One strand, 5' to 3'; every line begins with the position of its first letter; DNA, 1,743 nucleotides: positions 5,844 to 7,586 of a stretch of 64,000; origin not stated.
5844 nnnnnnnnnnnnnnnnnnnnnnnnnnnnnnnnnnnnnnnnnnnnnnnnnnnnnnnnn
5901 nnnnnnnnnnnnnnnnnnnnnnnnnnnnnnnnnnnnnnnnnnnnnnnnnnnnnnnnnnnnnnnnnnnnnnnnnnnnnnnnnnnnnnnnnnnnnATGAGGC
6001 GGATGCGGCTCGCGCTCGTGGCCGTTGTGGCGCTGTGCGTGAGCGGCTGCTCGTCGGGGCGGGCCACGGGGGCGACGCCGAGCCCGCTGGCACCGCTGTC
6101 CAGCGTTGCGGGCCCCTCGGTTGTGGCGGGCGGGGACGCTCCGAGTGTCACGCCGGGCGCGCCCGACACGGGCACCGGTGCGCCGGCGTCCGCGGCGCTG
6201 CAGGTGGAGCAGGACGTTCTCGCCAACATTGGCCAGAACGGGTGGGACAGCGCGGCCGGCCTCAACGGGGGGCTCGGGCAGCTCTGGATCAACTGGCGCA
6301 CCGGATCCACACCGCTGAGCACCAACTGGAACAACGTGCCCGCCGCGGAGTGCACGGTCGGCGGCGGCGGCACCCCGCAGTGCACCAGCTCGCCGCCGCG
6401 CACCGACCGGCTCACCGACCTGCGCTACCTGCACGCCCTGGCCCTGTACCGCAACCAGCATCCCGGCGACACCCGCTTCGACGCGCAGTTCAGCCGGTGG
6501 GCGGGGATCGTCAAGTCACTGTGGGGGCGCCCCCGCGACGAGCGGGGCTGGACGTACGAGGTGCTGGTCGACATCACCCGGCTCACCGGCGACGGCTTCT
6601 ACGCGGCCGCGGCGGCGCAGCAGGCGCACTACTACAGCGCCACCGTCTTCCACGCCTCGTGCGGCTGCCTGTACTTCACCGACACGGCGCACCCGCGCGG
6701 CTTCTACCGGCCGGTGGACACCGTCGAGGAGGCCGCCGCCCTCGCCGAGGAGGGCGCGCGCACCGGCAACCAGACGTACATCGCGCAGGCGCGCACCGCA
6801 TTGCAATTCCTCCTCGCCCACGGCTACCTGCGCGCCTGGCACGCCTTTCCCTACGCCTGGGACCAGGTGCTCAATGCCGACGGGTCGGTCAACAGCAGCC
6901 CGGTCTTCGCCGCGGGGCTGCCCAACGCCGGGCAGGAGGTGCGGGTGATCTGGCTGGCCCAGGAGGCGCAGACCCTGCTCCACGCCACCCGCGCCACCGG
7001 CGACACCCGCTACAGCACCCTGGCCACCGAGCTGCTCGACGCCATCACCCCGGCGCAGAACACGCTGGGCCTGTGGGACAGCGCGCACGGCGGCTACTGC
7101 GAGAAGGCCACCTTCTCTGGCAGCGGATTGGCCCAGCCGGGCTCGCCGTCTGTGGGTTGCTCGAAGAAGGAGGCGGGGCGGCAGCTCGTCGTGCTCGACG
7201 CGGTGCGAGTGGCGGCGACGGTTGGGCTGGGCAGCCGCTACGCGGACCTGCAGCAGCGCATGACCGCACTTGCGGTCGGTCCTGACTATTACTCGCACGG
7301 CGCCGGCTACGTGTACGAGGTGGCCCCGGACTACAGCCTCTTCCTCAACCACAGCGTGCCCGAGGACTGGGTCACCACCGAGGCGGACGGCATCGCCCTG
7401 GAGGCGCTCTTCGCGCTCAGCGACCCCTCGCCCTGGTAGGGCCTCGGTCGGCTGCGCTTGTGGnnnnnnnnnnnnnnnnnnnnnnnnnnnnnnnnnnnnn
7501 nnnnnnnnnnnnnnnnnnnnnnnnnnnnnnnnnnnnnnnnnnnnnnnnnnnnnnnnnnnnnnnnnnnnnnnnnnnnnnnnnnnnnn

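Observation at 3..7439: Coupled operon: HlyD-like adaptor, membrane/TPR protein, 1244-aa beta-sandwich + GT-C glycosyltransferase fusion, six-hairpin lipoprotein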

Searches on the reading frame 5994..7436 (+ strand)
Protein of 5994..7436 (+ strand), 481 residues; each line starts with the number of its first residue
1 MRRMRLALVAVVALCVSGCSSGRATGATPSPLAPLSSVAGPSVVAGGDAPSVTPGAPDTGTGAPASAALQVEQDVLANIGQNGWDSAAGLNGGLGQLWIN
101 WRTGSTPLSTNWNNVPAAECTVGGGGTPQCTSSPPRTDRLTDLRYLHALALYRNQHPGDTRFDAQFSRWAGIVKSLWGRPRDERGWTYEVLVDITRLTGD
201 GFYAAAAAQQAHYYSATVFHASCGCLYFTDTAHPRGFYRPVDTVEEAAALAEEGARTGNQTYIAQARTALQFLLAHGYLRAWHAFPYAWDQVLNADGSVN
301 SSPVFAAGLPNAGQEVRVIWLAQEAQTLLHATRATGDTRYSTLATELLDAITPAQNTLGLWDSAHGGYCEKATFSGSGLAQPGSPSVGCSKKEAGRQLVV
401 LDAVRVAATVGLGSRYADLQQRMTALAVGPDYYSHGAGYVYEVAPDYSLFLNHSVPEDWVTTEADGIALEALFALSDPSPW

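Call 5: search_protein_families(library=pfam, proteins=[window:5994-7436:+], max_evalue=0.1)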
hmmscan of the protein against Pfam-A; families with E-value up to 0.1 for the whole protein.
window:5994-7436:+ (481 aa): 0 families

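Call 6: search_protein_families(library=ncbifam, proteins=[window:5994-7436:+], max_evalue=0.1)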
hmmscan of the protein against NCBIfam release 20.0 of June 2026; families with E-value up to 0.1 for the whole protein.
window:5994-7436:+ (481 aa): 0 families

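Call 32: find_homologous_proteins(query=window:5994-7436:+, max_evalue=0.01)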
Query window:5994-7436:+ (481 aa): 32 proteins with E <= 0.01 among 8000 candidates.
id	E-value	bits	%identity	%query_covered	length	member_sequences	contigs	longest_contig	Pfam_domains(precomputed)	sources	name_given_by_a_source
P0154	0.0e+0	1090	100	99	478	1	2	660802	-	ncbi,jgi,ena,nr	ncbi:MAG TPA: hypothetical protein VN193_14595 [Candidatus Angelobacter sp.]|jgi:hypothetical protei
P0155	4.2e-216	737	68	100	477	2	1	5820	-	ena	-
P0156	2.6e-209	714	68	95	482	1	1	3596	-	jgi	jgi:hypothetical protein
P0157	2.6e-209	714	66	100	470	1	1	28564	-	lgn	-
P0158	6.0e-204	696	67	95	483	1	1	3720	-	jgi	jgi:hypothetical protein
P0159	2.3e-194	665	72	84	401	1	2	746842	-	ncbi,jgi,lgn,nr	ncbi:MAG TPA: hypothetical protein VGQ42_15995 [Candidatus Dormibacteraeota bacterium]|jgi:hypotheti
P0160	1.0e-193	663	63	99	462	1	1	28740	-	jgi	jgi:hypothetical protein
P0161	4.6e-127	443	48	87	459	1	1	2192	-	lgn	-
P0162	1.2e-91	326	40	99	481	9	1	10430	-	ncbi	-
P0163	1.8e-91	326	42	88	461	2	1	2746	-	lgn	-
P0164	2.6e-91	325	42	85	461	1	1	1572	-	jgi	jgi:hypothetical protein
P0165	5.6e-91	324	42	88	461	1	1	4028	-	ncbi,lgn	-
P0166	6.4e-91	324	42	85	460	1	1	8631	-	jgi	jgi:hypothetical protein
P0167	6.2e-90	320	42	85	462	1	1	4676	-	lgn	-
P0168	4.1e-89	318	41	88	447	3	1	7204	-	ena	-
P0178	2.8e-77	279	38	85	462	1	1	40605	-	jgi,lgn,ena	-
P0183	4.9e-72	261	38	83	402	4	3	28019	-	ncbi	ncbi:MAG: hypothetical protein PVSMB5_02450 [Ktedonobacteraceae bacterium]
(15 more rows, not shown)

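Call 44: predict_structure(alignment_id=A6)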
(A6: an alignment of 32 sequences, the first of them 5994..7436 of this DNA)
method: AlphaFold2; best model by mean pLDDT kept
length: 481 residues; sequences in the alignment: 32
mean_pLDDT: 84.9   pTM: 0.83
mean pLDDT of the five models: 84.9, 84.2, 81.6, 81.5, 81.2
residues with pLDDT >= 90: 325; 70-90: 74; 50-70: 27; < 50: 55
segments of 3 or more residues with pLDDT < 50: 1-5, 13-61
pLDDT, mean of each block of 10 residues (from residue 1): 49 46 32 33 33 35 75 96 83 83 72 71 71 72 96 95 96 91 92 97 97 94 89 94 97 98 97 96 96 95 92 95 97 96 97 95 96 97 96 95 95 95 96 95 94 86 94 89 79
secondary structure, 60 per line:
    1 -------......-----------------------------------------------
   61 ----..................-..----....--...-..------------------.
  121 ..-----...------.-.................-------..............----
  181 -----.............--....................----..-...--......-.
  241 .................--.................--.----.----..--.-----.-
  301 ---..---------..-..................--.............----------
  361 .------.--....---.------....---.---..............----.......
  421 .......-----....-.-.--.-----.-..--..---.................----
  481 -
elements in order: H8-13 H65-82 H90-93 E96-98 E120-122 E128-130 H139-155 H163-176 H186-198 H201-218 E228-230 E233-238 H240-257 H260-276 H318-335 H338-350 E371-374 E385-388 H396-409 H414-427 H462-476

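Call 51: find_encoding_contigs(protein=P0178, flank=10000, max_places=2)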
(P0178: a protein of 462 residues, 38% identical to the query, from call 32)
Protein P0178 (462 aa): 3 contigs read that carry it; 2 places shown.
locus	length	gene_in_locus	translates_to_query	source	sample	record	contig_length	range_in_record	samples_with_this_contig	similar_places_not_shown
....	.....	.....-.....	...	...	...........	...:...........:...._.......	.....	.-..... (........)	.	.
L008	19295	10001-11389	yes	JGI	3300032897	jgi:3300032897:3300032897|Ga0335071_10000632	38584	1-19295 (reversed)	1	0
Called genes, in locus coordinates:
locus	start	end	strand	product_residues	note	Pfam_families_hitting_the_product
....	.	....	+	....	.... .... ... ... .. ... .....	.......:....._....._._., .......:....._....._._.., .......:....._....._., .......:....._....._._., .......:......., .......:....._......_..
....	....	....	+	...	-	-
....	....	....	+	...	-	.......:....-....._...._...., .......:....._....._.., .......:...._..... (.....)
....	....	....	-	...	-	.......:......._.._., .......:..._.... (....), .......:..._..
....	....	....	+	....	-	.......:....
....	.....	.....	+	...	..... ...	-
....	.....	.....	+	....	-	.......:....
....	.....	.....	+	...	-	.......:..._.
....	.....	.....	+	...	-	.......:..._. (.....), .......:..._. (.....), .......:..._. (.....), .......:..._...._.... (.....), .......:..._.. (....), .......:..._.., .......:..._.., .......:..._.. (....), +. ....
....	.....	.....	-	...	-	-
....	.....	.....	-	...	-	-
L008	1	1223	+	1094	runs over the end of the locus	PF02837:Glyco_hydro_2_N, PF22666:Glyco_hydro_2_N2, PF00703:Glyco_hydro_2, PF02836:Glyco_hydro_2_C, PF16355:DUF4982, PF18565:Glyco_hydro2_C5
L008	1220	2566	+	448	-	-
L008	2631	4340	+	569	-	PF12708:Pect-lyase_RHGA_epim, PF00295:Glyco_hydro_28, PF13229:Beta_helix (faint)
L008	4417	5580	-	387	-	PF13377:Peripla_BP_3, PF00165:HTH_AraC (weak), PF12833:HTH_18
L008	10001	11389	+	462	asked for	-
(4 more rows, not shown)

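Call 52: find_encoding_contigs(protein=P0183, flank=10000, max_places=2)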
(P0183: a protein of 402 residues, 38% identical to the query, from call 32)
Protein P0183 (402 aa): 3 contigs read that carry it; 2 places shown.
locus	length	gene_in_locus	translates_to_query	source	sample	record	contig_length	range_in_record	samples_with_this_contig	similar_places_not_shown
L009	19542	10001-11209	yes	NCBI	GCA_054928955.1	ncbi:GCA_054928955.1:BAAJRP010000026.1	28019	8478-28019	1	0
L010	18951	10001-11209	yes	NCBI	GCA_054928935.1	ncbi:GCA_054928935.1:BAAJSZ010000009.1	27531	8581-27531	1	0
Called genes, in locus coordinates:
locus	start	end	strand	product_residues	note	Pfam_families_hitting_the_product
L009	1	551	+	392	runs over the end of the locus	PF13439:Glyco_transf_4, PF13579:Glyco_trans_4_4, PF00534:Glycos_transf_1, PF13692:Glyco_trans_1_4, PF13524:Glyco_trans_1_2 (weak)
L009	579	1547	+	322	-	PF01073:3Beta_HSD, PF01370:Epimerase, PF02719:Polysacc_synt_2 (weak), PF04321:RmlD_sub_bind, PF07993:NAD_binding_4, PF13460:NAD_binding_10 (weak), PF16363:GDP_Man_Dehyd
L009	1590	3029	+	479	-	PF03706:LPG_synthase_TM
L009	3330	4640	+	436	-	PF25954:Beta-barrel_RND_2, PF25989:YknX_C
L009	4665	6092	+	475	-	PF07719:TPR_2 (faint)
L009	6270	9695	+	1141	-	PF13231:PMT_2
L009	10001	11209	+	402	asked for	-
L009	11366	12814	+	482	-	PF17295:DUF5348, PF00072:Response_reg, PF00512:HisKA (weak)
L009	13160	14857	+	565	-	PF00496:SBP_bac_5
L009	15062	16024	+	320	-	PF19300:BPD_transp_1_N, PF00528:BPD_transp_1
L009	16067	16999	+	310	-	PF12911:OppC_N, PF00528:BPD_transp_1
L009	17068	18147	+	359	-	PF00005:ABC_tran, PF13304:AAA_21 (faint), PF08352:oligo_HPY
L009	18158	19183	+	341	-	PF00005:ABC_tran, PF08352:oligo_HPY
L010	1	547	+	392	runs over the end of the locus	PF13439:Glyco_transf_4, PF13579:Glyco_trans_4_4, PF00534:Glycos_transf_1, PF13692:Glyco_trans_1_4, PF13524:Glyco_trans_1_2 (weak)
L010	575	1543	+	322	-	PF01073:3Beta_HSD, PF01370:Epimerase, PF02719:Polysacc_synt_2 (weak), PF04321:RmlD_sub_bind, PF07993:NAD_binding_4, PF13460:NAD_binding_10 (weak), PF16363:GDP_Man_Dehyd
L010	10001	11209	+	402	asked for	-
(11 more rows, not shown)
